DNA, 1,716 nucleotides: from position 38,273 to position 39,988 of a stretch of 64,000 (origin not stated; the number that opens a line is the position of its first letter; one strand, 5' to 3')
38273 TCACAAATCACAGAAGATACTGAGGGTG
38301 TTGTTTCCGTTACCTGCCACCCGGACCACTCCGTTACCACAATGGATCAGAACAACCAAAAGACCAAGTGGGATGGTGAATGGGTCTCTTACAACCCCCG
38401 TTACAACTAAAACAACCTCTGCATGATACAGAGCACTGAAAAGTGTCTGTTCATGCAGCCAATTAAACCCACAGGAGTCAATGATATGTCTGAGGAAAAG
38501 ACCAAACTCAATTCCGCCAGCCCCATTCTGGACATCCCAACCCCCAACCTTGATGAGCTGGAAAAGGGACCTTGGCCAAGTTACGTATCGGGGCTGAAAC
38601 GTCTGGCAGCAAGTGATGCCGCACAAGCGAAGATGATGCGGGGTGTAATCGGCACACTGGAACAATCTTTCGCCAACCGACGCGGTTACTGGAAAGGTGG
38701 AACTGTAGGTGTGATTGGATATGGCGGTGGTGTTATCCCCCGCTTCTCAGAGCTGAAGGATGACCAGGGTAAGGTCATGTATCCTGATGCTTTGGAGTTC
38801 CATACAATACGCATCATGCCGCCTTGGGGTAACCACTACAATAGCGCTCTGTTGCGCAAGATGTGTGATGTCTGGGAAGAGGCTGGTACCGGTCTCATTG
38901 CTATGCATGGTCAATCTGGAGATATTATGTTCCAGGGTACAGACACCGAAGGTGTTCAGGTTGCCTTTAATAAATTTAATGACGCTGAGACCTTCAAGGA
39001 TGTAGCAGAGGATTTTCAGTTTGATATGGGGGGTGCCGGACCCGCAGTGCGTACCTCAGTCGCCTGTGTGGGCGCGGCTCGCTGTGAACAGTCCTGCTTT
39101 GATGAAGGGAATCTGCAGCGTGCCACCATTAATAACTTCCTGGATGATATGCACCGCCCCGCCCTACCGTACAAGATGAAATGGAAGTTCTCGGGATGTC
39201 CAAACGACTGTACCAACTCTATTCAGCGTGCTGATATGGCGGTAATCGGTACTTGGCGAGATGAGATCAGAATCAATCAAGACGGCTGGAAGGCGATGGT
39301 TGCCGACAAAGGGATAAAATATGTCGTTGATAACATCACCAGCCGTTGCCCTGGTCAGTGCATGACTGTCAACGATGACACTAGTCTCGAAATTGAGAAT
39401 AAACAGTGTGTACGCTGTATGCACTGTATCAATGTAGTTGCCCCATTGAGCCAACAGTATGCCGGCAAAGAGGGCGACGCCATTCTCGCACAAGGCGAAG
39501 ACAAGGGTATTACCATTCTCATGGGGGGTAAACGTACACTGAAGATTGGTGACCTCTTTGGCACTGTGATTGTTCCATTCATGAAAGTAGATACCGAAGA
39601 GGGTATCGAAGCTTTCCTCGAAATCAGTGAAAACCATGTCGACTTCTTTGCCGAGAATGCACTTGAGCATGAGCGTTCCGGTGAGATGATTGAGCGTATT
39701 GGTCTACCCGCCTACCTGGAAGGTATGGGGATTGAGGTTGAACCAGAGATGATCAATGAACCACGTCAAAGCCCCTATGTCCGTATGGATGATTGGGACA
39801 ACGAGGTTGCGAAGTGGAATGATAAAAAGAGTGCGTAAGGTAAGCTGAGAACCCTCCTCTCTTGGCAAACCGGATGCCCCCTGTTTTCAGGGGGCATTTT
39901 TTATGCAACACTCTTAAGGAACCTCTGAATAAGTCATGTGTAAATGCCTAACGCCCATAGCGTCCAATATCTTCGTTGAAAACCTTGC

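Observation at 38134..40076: Stand-alone DsrA-like sulfite reductase gene without dsrB, bracketed by a strong promoter and a MITE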

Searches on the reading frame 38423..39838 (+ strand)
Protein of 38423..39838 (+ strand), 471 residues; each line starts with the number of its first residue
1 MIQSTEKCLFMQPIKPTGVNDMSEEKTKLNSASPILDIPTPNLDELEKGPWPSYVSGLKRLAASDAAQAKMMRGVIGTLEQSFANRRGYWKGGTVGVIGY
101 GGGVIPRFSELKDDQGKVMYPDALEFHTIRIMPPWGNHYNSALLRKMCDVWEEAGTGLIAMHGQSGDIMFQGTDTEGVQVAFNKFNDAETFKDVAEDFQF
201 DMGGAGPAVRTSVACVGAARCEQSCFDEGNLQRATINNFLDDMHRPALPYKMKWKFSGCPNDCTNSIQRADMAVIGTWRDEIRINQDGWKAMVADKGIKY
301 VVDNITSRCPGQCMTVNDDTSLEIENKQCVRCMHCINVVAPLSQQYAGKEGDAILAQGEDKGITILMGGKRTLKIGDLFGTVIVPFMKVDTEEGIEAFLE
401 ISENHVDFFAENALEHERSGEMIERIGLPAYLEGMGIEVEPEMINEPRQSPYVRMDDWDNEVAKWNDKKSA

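Call 3: search_protein_families(library=pfam, proteins=[window:38423-39838:+], max_evalue=0.01)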
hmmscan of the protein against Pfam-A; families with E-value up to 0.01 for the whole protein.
window:38423-39838:+ (471 aa): 2 families
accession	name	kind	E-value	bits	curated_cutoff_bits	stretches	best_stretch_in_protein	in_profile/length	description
PF01077.27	NIR_SIR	-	5.6e-27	94.6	27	1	206-435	2-150/158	Nitrite and sulphite reductase 4Fe-4S domain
PF03460.22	NIR_SIR_ferr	-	0.0014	18.7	24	1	123-180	6-61/69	Nitrite/Sulfite reductase ferredoxin-like half domain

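Call 4: search_protein_families(library=ncbifam, proteins=[window:38423-39838:+], max_evalue=0.01)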
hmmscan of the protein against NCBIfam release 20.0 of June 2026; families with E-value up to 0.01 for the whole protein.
window:38423-39838:+ (471 aa): 6 families
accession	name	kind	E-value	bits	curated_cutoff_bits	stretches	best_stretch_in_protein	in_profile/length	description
TIGR02064.1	dsrA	equivalog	5e-138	460.3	392.85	1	43-468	1-399/402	dissimilatory-type sulfite reductase subunit alpha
TIGR02066.1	dsrB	equivalog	4.9e-26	91.6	341.5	1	143-453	45-329/341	dissimilatory-type sulfite reductase subunit beta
TIGR02912.1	sulfite_red_C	equivalog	2.6e-06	26.7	324.1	1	203-339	94-213/314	sulfite reductase subunit C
NF007125.0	PRK09566.1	equivalog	0.0018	16.8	594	1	208-278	390-456/513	ferredoxin--nitrite reductase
TIGR02374.1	nitri_red_nirB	equivalog_domain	0.0029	16.1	578.35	1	206-277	627-693/794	nitrite reductase large subunit NirB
NF011565.0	PRK14989.1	subfamily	0.0084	14.2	883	0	206-277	632-698/847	nitrite reductase large subunit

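Call 8: find_homologous_proteins(query=window:38483-39835:+)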
Query window:38483-39835:+ (451 aa): 7824 proteins with E <= 0.001 among 8000 candidates; the best 120 are listed.
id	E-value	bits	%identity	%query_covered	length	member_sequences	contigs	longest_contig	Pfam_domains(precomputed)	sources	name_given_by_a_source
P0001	6.0e-287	970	89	100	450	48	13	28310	PF01077.28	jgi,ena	-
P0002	8.9e-276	933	86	100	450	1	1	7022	PF01077.28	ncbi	-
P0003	3.9e-274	928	85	99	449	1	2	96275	PF01077.28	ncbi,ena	-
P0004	2.5e-271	918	84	100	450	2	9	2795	PF01077.28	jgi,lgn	-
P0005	1.7e-268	909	85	100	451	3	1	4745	PF01077.28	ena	-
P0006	8.4e-267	903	84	100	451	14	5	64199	PF01077.28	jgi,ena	-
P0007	1.7e-261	886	81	99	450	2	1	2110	PF01077.28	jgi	-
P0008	3.7e-260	881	82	100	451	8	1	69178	PF01077.28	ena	-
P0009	5.5e-259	878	81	100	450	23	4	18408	PF01077.28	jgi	jgi:sulfite reductase alpha subunit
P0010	7.6e-259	877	82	99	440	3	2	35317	PF01077.28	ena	-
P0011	1.3e-254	863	80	100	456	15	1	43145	PF01077.28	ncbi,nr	ncbi:MAG: dissimilatory-type sulfite reductase subunit alpha [Thiotrichales bacterium]|nr:dissimilat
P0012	4.3e-252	855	81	99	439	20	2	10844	PF01077.28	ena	-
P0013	3.6e-250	849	80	99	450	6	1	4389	PF01077.28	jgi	-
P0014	2.1e-241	820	77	99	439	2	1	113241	PF01077.28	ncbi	-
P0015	7.3e-226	768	71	99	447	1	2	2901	PF01077.28,PF03460.23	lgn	-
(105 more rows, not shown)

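Call 10: find_encoding_contigs(protein=window:38483-39838:+, flank=10000, max_places=4)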
Protein window:38483-39838:+ (451 aa): no gene with exactly this product is on record in the collection.

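Call 11: find_encoding_contigs(protein=P0003, flank=10000, max_places=3)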
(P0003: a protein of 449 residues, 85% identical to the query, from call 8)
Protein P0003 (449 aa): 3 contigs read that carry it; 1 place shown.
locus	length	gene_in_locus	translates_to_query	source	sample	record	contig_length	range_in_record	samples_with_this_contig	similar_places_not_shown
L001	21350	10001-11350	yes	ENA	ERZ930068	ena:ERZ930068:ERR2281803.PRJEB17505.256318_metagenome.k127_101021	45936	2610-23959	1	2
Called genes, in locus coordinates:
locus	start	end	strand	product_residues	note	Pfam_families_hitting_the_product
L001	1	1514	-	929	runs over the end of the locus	PF00133:tRNA-synt_1, PF09334:tRNA-synt_1g (weak), PF13603:tRNA-synt_1_2 (faint), PF08264:Anticodon_1, PF10458:Val_tRNA-synt_C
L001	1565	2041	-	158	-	PF04364:DNA_pol3_chi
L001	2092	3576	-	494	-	PF02789:Peptidase_M17_N, PF00883:Peptidase_M17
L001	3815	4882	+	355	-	PF03739:LptF_LptG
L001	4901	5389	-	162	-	PF00581:Rhodanese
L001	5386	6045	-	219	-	PF00072:Response_reg, PF00196:GerE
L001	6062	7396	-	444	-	PF13185:GAF_2, PF13492:GAF_3 (weak), PF07730:HisKA_3, PF02518:HATPase_c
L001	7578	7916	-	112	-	PF04358:DsrC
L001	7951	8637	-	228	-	PF09559:Cas6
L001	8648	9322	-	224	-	-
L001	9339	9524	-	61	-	-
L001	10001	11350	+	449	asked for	PF01077:NIR_SIR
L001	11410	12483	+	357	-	PF03460:NIR_SIR_ferr, PF01077:NIR_SIR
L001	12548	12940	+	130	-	PF02635:DsrE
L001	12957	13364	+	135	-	PF02635:DsrE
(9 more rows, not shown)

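Call 13: find_encoding_contigs(protein=P0001, flank=10000, max_places=5)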
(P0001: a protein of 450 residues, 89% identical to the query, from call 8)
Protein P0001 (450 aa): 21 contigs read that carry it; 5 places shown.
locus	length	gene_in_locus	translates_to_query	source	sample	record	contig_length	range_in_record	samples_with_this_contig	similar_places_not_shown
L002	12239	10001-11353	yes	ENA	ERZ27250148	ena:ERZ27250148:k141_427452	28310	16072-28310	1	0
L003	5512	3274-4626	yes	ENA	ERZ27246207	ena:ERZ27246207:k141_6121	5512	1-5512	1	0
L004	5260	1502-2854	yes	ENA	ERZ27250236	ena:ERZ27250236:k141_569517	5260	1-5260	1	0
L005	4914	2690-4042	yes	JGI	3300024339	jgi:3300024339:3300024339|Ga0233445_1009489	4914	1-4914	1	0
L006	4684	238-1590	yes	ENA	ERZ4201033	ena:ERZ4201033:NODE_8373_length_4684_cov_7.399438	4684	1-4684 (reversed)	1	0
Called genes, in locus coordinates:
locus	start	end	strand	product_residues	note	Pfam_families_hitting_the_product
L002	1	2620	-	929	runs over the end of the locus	PF00512:HisKA, PF02518:HATPase_c, PF00072:Response_reg, PF01627:Hpt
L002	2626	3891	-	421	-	PF13416:SBP_bac_8, PF13343:SBP_bac_6 (weak)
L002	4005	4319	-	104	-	PF00355:Rieske, PF13806:Rieske_2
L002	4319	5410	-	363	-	PF02885:Glycos_trans_3N, PF00591:Glycos_transf_3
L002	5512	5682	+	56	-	-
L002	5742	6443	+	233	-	PF13386:DsbD_2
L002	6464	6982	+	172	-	-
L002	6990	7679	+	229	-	-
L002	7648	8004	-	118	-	PF00072:Response_reg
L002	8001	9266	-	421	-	PF00072:Response_reg, PF00563:EAL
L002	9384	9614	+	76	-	-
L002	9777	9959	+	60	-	-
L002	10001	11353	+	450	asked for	PF01077:NIR_SIR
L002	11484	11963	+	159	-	PF00578:AhpC-TSA, PF08534:Redoxin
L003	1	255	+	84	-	?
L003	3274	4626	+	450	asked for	PF01077:NIR_SIR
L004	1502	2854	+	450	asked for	PF01077:NIR_SIR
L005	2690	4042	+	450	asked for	PF01077:NIR_SIR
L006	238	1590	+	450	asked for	PF01077:NIR_SIR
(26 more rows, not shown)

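Call 15: find_related_loci(query=window:38483-39835:+, collection=genome_contigs, flank=10000)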
Query window:38483-39835:+ (451 aa) in genome_contigs; peptide patterns used: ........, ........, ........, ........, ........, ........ (x = any residue, [..] = any of these).
101 stretches matched a pattern; 52 encode a relative of the query (tblastn E <= 1e-3); 49 distinct loci.
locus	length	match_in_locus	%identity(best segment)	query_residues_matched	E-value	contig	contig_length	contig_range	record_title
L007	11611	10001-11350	89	2-451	0e+0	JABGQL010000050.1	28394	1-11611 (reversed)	MAG: Gammaproteobacteria bacterium isolate co234_bin55 NODE_3269_length_28394_cov_71.563076, whole genome shotgun sequen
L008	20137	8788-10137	90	2-451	0e+0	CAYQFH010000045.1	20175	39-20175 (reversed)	MAG TPA_asm: uncultured Piscirickettsiaceae bacterium isolate SRP167671_co2_103 genome assembly, contig: NODE_3553_lengt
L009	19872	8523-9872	89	2-451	0e+0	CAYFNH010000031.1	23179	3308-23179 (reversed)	MAG TPA_asm: uncultured Piscirickettsiaceae bacterium isolate ERP019367_co1_36 genome assembly, contig: NODE_1938_length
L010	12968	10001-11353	86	1-451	0e+0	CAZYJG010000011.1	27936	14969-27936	MAG TPA_asm: uncultured Piscirickettsiaceae bacterium isolate SRP167671_co2_144 genome assembly, contig: NODE_2257_lengt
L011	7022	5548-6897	86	2-451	0e+0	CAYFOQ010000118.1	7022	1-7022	MAG TPA_asm: uncultured Piscirickettsiaceae bacterium isolate ERP019367_co1_32 genome assembly, contig: NODE_6303_length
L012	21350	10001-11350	86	2-451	0e+0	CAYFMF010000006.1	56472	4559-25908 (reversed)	MAG TPA_asm: uncultured Piscirickettsiaceae bacterium isolate ERP019367_co1_94 genome assembly, contig: NODE_658_length_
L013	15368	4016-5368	86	2-451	0e+0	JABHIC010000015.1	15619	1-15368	MAG: Gammaproteobacteria bacterium isolate SI037_bin54 k141_107325, whole genome shotgun sequence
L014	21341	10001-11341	85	5-451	0e+0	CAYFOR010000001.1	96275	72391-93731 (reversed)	MAG TPA_asm: uncultured Piscirickettsiaceae bacterium isolate ERP019367_co2_51 genome assembly, contig: NODE_245_length_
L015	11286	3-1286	87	24-451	0e+0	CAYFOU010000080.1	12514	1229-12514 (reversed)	MAG TPA_asm: uncultured Piscirickettsiaceae bacterium isolate ERP019367_co2_115 genome assembly, contig: NODE_3237_lengt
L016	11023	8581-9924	85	5-451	0e+0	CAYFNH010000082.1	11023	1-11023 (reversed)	MAG TPA_asm: uncultured Piscirickettsiaceae bacterium isolate ERP019367_co1_36 genome assembly, contig: NODE_4019_length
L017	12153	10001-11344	84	5-451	0e+0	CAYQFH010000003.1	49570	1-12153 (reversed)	MAG TPA_asm: uncultured Piscirickettsiaceae bacterium isolate SRP167671_co2_103 genome assembly, contig: NODE_879_length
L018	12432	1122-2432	83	5-451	0e+0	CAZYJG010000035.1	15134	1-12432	MAG TPA_asm: uncultured Piscirickettsiaceae bacterium isolate SRP167671_co2_144 genome assembly, contig: NODE_5186_lengt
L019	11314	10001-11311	83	5-451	0e+0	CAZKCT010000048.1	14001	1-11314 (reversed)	MAG TPA_asm: uncultured Piscirickettsiaceae bacterium isolate SRP077602_co8_34 genome assembly, contig: NODE_6286_length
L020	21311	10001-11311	82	5-451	0e+0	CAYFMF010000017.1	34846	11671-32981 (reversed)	MAG TPA_asm: uncultured Piscirickettsiaceae bacterium isolate ERP019367_co1_94 genome assembly, contig: NODE_1222_length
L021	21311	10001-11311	81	5-451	0e+0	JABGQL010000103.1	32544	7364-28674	MAG: Gammaproteobacteria bacterium isolate co234_bin55 NODE_2745_length_32544_cov_75.754194, whole genome shotgun sequen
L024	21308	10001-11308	77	5-450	0e+0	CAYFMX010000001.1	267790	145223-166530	MAG TPA_asm: uncultured Piscirickettsiaceae bacterium isolate ERP019367_co2_103 genome assembly, contig: NODE_36_length_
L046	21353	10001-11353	86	1-451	0e+0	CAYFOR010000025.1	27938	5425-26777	MAG TPA_asm: uncultured Piscirickettsiaceae bacterium isolate ERP019367_co2_51 genome assembly, contig: NODE_1304_length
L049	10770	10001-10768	86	1-255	1e-142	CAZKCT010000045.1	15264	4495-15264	MAG TPA_asm: uncultured Piscirickettsiaceae bacterium isolate SRP077602_co8_34 genome assembly, contig: NODE_5630_length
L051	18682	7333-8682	81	2-451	0e+0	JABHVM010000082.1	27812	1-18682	MAG: Thiotrichales bacterium isolate SI047_bin108 k141_814537, whole genome shotgun sequence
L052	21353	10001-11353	82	2-451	0e+0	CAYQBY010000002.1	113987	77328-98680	MAG TPA_asm: uncultured Piscirickettsiaceae bacterium isolate SRP077602_co9_163 genome assembly, contig: NODE_64_length_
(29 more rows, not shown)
